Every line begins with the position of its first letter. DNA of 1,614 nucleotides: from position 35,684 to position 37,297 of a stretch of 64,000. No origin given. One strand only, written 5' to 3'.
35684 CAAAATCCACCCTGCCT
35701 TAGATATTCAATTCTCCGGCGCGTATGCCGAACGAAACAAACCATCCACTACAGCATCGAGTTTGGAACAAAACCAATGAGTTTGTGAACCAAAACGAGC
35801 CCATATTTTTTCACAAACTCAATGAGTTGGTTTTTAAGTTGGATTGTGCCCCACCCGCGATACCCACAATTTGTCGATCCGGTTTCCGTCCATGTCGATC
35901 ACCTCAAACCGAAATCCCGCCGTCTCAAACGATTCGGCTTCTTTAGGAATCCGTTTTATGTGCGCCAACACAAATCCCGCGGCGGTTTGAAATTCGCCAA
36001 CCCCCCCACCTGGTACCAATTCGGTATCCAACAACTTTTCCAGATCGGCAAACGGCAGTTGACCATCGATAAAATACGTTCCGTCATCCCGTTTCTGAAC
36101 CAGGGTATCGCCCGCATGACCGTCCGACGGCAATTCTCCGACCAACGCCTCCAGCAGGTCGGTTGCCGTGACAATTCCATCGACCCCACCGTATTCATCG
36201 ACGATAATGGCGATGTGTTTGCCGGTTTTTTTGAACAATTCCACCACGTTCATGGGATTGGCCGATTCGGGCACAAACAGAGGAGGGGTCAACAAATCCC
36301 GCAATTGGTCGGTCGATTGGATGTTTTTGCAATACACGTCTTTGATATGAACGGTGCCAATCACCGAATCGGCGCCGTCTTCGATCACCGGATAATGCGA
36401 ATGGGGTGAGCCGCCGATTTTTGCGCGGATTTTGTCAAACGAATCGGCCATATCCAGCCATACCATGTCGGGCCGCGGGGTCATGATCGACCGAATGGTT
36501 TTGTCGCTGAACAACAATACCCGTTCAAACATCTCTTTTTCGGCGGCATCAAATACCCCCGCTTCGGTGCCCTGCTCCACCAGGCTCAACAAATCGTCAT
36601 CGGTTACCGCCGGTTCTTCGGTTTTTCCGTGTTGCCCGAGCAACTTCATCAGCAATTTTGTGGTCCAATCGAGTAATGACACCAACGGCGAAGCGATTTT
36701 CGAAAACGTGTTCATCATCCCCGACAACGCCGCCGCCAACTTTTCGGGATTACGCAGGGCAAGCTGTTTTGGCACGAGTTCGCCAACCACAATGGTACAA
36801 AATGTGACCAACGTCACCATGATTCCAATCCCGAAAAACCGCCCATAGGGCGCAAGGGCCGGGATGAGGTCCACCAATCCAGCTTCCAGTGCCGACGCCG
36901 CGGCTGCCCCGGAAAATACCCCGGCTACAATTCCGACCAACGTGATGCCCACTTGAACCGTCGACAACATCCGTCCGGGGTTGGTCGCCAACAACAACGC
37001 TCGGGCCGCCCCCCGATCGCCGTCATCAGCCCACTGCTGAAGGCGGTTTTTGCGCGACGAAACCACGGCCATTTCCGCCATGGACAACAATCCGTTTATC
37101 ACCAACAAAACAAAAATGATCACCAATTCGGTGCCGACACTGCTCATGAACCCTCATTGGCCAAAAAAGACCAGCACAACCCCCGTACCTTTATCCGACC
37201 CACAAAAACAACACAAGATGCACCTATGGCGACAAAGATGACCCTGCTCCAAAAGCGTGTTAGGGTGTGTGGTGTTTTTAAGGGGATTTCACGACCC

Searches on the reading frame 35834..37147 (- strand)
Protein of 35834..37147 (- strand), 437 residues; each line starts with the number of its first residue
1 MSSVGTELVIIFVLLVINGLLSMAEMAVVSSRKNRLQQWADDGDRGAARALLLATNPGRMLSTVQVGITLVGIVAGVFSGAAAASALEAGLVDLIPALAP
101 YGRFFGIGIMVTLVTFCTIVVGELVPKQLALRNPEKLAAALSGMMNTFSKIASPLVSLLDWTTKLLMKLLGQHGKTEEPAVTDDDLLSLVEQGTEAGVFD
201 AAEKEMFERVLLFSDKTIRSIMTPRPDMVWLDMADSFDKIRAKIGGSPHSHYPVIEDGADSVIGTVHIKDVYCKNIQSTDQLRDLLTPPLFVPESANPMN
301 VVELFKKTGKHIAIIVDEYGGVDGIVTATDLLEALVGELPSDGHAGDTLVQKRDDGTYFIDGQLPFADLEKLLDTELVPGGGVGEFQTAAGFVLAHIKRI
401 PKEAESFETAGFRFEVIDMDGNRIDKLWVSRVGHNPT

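Call 9: search_protein_families(library=pfam, proteins=[window:35834-37147:-], max_evalue=0.001)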
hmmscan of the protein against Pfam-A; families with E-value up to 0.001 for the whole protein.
window:35834-37147:- (437 aa): 3 families
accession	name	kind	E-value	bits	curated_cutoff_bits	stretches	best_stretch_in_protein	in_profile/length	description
PF01595.25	CNNM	-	2.9e-49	167.6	28.4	1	10-203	2-181/181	Cyclin M transmembrane N-terminal domain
PF03471.22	CorC_HlyC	-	1e-18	67.6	27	1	351-431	1-79/81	Transporter associated domain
PF00571.33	CBS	-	2.5e-13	50.6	24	1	283-336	2-56/57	CBS domain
